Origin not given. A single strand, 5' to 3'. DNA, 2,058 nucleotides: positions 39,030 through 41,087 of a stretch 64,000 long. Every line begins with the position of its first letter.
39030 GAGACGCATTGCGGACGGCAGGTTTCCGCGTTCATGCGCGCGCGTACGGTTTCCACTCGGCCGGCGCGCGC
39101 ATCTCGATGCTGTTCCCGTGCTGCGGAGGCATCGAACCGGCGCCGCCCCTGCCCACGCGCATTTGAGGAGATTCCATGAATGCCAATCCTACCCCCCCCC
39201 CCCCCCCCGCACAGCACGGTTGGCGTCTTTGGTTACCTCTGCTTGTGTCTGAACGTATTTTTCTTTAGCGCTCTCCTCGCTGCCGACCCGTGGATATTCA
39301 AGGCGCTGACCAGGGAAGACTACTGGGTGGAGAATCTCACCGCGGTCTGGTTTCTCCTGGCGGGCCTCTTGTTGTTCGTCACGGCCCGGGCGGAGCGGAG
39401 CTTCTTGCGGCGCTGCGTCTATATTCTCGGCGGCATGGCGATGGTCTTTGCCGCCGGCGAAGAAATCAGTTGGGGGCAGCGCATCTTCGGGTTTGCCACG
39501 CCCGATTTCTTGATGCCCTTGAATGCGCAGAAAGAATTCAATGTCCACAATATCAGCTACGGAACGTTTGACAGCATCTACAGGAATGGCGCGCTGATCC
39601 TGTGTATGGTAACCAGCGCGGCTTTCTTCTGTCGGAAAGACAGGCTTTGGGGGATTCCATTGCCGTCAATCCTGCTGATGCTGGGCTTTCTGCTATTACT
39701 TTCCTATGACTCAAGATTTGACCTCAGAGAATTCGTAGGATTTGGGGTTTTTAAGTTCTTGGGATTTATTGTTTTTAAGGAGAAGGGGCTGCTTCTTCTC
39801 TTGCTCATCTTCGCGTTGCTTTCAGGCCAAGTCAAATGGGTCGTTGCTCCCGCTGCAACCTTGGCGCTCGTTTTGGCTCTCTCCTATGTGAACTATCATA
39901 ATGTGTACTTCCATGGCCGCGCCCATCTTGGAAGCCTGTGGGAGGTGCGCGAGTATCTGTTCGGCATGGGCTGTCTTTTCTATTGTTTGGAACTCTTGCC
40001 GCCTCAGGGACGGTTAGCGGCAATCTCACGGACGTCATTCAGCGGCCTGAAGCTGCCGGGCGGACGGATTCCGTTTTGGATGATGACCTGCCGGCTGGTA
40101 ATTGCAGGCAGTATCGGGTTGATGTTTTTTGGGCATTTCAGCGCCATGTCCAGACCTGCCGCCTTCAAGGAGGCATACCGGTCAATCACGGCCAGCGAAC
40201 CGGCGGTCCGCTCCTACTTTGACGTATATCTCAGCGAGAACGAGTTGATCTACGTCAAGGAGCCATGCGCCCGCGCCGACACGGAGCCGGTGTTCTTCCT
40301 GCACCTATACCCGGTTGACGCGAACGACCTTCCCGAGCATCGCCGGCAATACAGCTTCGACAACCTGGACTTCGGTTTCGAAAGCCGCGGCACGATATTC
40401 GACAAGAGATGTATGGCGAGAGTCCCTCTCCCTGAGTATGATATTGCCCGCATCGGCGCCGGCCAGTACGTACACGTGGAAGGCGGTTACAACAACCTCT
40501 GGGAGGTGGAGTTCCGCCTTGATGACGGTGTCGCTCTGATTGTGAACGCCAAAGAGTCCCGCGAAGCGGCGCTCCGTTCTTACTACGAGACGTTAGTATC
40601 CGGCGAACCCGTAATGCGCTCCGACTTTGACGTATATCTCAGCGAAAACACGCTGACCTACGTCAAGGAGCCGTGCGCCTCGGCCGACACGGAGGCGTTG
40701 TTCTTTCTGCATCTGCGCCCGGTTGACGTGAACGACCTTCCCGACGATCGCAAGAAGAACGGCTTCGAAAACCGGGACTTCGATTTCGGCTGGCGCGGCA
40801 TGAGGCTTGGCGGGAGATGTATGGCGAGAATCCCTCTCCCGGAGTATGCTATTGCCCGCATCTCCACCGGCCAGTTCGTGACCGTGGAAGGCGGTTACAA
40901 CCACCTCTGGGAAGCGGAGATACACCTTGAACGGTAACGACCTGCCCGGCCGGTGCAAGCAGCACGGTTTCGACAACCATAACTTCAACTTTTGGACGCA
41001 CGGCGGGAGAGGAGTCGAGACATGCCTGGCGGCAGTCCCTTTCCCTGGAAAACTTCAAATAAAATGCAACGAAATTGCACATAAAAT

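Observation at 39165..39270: C17 homopolymer in the first codons of an orphan membrane-protein gene, behind two out-of-frame ATGs: candidate phase-variation (contingency) switch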

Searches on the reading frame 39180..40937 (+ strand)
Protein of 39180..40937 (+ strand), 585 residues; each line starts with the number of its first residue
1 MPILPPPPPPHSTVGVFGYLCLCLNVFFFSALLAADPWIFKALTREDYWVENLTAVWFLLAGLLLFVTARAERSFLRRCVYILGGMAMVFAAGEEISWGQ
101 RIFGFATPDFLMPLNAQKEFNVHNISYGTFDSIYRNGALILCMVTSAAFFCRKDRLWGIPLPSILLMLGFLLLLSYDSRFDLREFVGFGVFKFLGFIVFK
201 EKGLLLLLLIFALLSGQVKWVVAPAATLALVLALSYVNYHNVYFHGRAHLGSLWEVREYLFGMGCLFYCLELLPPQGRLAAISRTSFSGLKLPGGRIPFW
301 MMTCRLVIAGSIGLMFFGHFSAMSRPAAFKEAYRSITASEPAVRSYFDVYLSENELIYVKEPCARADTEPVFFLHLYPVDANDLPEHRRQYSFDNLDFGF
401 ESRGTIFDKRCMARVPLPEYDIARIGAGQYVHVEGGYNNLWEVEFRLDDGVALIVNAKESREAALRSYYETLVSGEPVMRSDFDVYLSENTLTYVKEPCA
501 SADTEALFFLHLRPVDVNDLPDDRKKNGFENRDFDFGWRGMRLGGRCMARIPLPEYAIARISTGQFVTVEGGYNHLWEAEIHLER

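Call 5: search_protein_families(library=pfam, proteins=[window:39180-40937:+], max_evalue=0.1)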
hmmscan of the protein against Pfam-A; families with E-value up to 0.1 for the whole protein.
window:39180-40937:+ (585 aa): 1 family
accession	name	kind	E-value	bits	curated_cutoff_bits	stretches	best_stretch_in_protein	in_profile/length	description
PF24442.1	DUF7561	-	0.022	15.1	27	0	426-454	8-36/65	Family of unknown function (DUF7561)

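Call 6: find_homologous_proteins(query=window:39180-40937:+)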
Query window:39180-40937:+ (585 aa): 619 proteins with E <= 0.001 among 8000 candidates; the best 120 are listed.
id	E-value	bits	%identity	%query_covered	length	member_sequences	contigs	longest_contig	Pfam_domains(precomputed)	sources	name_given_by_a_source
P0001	0.0e+0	1363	100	100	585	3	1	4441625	-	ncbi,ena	-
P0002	0.0e+0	1076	82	100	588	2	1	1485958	-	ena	-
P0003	0.0e+0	1059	83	98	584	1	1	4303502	-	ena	-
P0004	0.0e+0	1029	80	98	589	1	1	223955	-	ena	-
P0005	0.0e+0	1017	77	100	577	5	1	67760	-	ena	-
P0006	1.2e-282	957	76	99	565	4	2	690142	-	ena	-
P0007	2.4e-277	939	49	98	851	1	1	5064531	-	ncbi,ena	-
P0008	7.1e-250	849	85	76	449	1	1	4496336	-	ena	-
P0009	4.6e-249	846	84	75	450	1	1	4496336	-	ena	-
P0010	3.3e-244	830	83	76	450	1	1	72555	-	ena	-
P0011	1.9e-242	824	84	76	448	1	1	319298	-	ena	-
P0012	7.0e-241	819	46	97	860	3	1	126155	-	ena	-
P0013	2.3e-228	778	78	76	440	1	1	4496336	-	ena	-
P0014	5.5e-226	770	84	67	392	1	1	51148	-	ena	-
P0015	1.0e-216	739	77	76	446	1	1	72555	-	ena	-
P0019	1.4e-209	716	73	76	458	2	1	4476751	-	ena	-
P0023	1.8e-205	702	71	76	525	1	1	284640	-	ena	-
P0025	1.5e-201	689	71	76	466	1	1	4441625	-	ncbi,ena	-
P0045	2.9e-185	635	50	98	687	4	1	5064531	-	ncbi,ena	-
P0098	8.8e-168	577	63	75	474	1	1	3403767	-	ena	-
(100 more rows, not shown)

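Call 8: find_related_loci(query=window:39180-40937:+, collection=genome_contigs, flank=3000)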
Query window:39180-40937:+ (585 aa) in genome_contigs; peptide patterns used: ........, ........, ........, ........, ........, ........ (x = any residue, [..] = any of these).
70 stretches matched a pattern; 43 encode a relative of the query (tblastn E <= 1e-3); 40 distinct loci.
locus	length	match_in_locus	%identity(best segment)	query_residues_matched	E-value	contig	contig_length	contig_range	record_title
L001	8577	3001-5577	62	1-585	0e+0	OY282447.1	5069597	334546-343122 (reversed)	MAG: uncultured Pseudomonadales bacterium genome assembly, chromosome: 1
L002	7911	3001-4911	71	1-580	0e+0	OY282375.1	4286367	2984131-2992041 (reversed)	MAG: uncultured Candidatus Entotheonella sp. genome assembly, chromosome: 1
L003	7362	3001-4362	67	4-580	0e+0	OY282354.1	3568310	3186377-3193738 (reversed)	MAG: uncultured Gammaproteobacteria bacterium isolate b1fdf0bb-5270-493a-8425-87954a876b58 genome assembly, chromosome:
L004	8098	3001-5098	69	3-585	6e-179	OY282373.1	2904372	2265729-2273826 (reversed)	MAG: uncultured Nitrospirales bacterium genome assembly, chromosome: 1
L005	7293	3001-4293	67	14-580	4e-172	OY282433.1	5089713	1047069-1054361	MAG: uncultured Gammaproteobacteria bacterium genome assembly, chromosome: 1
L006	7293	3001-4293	64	10-580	3e-167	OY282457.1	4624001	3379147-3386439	MAG: uncultured Candidatus Binatia bacterium genome assembly, chromosome: 1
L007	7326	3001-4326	64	6-577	3e-163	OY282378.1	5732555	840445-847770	MAG: uncultured Gammaproteobacteria bacterium genome assembly, chromosome: 1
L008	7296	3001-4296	65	4-585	3e-162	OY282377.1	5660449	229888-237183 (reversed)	MAG: uncultured Latescibacteria bacterium genome assembly, chromosome: 1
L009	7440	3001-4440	61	8-580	3e-161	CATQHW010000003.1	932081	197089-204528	MAG: uncultured Spirochaetia bacterium isolate 66362a33-eddf-4579-992a-93dc3fc4ae3b genome assembly, contig: contig_3, w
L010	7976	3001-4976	62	2-585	3e-157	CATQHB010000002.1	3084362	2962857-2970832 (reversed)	MAG: uncultured Dehalococcoidia bacterium isolate 5e02e7df-9ff6-4248-8782-bae42c8afb25 genome assembly, contig: contig_2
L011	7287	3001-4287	65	12-580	9e-170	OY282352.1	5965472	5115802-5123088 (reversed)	MAG: uncultured Latescibacteria bacterium genome assembly, chromosome: 1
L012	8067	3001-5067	47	14-580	7e-148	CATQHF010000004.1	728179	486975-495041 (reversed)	MAG: uncultured Dehalococcoidia bacterium isolate d4f5feb4-fdfc-4e97-8847-3d8bbc0da2e6 genome assembly, contig: contig_4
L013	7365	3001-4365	62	3-580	2e-143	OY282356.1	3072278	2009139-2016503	MAG: Gemmatimonadota bacterium genome assembly, chromosome: 1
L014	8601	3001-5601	68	4-585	2e-142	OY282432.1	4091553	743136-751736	MAG: uncultured Candidatus Binatia bacterium isolate 81991fb1-66cf-4eb3-b653-309a223604dd genome assembly, chromosome: 1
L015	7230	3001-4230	63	27-580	5e-142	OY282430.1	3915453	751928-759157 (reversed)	MAG: uncultured Pseudomonadales bacterium genome assembly, chromosome: 1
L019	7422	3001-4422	49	11-580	4e-116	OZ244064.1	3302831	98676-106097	MAG: Dehalococcoidia bacterium isolate 6b45779a-ebf8-4e4c-9ead-68fbda15a8e5 genome assembly, chromosome: 1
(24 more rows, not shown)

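Call 10: find_encoding_contigs(protein=P0001, flank=3000, max_places=4)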
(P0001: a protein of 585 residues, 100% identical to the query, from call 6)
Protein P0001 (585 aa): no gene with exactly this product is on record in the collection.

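Call 11: find_encoding_contigs(protein=P0002, flank=3000, max_places=4)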
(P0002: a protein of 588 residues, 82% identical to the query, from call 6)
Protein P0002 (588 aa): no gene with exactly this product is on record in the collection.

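Call 12: list_cluster_members(proteins=[P0001, P0002, P0003, P0008, P0009, P0013, P0025])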
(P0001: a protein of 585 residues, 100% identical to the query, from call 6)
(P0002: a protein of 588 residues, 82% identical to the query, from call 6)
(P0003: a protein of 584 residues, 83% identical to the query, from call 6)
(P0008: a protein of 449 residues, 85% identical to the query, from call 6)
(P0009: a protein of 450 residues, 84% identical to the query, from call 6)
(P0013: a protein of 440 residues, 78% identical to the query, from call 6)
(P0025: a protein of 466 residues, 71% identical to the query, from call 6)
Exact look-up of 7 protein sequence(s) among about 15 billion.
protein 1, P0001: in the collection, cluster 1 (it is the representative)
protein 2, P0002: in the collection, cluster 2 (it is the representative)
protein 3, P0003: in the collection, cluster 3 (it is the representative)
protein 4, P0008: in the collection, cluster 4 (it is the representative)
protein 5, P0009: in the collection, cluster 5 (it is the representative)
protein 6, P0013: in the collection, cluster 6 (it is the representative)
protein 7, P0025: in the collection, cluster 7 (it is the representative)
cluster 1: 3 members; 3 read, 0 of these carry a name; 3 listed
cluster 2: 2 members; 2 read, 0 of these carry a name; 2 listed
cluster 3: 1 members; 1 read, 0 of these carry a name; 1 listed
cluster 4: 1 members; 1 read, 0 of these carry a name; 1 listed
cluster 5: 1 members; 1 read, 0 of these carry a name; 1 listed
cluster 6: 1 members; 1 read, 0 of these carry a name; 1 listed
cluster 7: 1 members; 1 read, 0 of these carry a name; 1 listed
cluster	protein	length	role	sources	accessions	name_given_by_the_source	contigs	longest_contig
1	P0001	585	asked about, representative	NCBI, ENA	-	-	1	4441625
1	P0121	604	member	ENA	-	-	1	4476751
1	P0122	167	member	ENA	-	-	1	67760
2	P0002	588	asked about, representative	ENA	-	-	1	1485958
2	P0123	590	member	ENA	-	-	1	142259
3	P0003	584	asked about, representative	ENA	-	-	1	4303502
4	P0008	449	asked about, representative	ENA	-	-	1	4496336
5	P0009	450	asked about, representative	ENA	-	-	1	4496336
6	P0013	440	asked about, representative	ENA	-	-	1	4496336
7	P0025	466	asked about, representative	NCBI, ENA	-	-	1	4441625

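Call 15: find_encoding_contigs(protein=P0121, flank=3000, max_places=4)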
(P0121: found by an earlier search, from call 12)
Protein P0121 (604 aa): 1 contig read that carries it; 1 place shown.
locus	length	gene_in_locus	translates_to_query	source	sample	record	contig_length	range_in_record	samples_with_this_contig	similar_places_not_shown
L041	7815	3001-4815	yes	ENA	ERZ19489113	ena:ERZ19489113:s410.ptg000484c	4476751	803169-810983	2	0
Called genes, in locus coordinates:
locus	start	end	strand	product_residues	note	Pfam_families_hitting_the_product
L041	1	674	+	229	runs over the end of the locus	PF01048:PNP_UDP_1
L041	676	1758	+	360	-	PF08240:ADH_N, PF16912:Glu_dehyd_C, PF00107:ADH_zinc_N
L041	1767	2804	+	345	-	PF08240:ADH_N, PF16912:Glu_dehyd_C, PF00107:ADH_zinc_N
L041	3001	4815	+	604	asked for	-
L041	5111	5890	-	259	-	PF01209:Ubie_methyltran, PF13489:Methyltransf_23 (weak), PF08241:Methyltransf_11, PF08242:Methyltransf_12 (weak), PF13649:Methyltransf_25, PF13847:Methyltransf_31 (weak)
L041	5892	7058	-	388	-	PF00465:Fe-ADH (weak), PF13685:Fe-ADH_2, PF01761:DHQ_synthase, PF24621:DHQS_C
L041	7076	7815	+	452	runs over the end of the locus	PF00884:Sulfatase, PF16347:SGSH_C (weak)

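Call 17: find_encoding_contigs(protein=P0008, flank=3000, max_places=4)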
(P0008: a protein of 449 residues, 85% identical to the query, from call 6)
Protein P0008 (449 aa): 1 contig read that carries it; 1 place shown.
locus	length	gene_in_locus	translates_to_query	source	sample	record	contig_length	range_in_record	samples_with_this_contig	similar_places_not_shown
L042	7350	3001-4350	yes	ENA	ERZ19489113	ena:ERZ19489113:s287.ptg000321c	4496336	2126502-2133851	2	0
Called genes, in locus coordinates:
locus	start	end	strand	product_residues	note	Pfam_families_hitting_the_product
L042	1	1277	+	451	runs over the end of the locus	-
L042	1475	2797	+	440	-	-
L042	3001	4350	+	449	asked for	-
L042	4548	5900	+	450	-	-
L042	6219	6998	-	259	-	PF01209:Ubie_methyltran, PF13489:Methyltransf_23 (weak), PF08241:Methyltransf_11, PF08242:Methyltransf_12 (weak), PF13649:Methyltransf_25, PF13847:Methyltransf_31 (weak)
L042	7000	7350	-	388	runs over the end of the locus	PF00465:Fe-ADH (weak), PF13685:Fe-ADH_2, PF01761:DHQ_synthase, PF24621:DHQS_C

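Call 18: find_encoding_contigs(protein=P0003, flank=3000, max_places=4)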
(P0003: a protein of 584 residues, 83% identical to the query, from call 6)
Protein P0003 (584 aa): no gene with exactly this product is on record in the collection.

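Call 41: search_protein_families(library=ncbifam, proteins=[window:39180-40937:+], max_evalue=1)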
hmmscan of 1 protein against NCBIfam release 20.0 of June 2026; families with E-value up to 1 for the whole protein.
window:39180-40937:+ (585 aa): 1 family
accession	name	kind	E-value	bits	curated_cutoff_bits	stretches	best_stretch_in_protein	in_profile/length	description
NF006384.0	PRK08628.1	equivalog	0.12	11.6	307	0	562-576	239-253/258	SDR family oxidoreductase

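Call 42: search_protein_families(library=padloc, proteins=[window:39180-40937:+], max_evalue=1)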
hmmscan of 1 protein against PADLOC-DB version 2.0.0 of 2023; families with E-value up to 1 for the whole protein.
window:39180-40937:+ (585 aa): 0 families

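Call 45: find_encoding_contigs(protein=P0023, flank=3000, max_places=3)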
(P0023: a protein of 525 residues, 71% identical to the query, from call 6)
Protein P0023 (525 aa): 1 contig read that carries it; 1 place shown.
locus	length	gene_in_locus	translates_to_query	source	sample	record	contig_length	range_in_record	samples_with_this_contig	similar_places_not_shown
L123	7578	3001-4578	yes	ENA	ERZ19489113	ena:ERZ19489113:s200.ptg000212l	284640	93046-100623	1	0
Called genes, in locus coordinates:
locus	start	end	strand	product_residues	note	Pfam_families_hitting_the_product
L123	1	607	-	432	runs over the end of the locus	PF00909:Ammonium_transp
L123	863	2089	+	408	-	PF12006:DUF3500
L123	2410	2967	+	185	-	-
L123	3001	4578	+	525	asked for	-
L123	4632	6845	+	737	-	-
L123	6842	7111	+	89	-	PF00106:adh_short (weak)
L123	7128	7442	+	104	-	-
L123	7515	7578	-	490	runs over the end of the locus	PF03553:Na_H_antiporter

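Call 46: find_encoding_contigs(protein=P0019, flank=3000, max_places=3)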
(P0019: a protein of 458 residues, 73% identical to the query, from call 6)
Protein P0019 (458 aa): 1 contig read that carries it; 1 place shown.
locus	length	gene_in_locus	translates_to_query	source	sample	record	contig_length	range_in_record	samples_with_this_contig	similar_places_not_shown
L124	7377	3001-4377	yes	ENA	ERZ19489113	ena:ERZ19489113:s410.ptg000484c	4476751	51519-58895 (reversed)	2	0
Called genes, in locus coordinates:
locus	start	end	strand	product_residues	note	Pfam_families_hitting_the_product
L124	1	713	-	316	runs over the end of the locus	PF00389:2-Hacid_dh, PF02826:2-Hacid_dh_C, PF03446:NAD_binding_2 (weak)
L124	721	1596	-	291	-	PF00753:Lactamase_B, PF21221:B_lactamase-like_C (weak)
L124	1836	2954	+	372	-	-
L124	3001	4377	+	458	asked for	-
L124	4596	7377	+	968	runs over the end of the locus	-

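Call 50: predict_structure(alignment_id=A3)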
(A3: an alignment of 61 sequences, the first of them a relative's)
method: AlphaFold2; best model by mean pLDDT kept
length: 585 residues; sequences in the alignment: 61
mean_pLDDT: 62.7   pTM: 0.40
mean pLDDT of the five models: 62.7, 62.3, 62.2, 59.8, 59.3
residues with pLDDT >= 90: 76; 70-90: 179; 50-70: 58; < 50: 272
segments of 3 or more residues with pLDDT < 50: 1-29, 31-52, 93-116, 118-120, 122-204, 211-213, 216-222, 232-320, 455-459
pLDDT, mean of each block of 10 residues (from residue 1): 38 43 48 46 43 58 73 74 62 42 34 46 43 40 37 33 45 41 36 40 47 48 50 46 39 43 46 41 34 39 45 46 70 86 87 90 86 92 83 89 86 90 90 78 77 49 68 82 88 91 88 92 85 83 84 89 91 88 78
secondary structure, 60 per line:
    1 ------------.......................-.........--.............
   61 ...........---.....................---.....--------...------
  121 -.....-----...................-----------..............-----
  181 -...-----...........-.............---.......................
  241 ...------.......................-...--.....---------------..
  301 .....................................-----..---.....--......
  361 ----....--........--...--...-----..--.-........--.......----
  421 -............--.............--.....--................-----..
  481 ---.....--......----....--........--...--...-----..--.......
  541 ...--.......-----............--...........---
elements in order: H13-35 H37-45 H48-71 H75-95 H99-103 H122-126 H132-150 H162-175 H190-200 H202-214 H218-243 H250-272 H279-283 H299-337 E348-352 E355-360 H365-368 E371-378 H400-403 E404-407 E410-416 E422-433 E436-448 E451-455 H458-473 E484-488 E491-496 H501-504 E507-514 H536-539 E540-543 E546-552 E558-569 E572-582
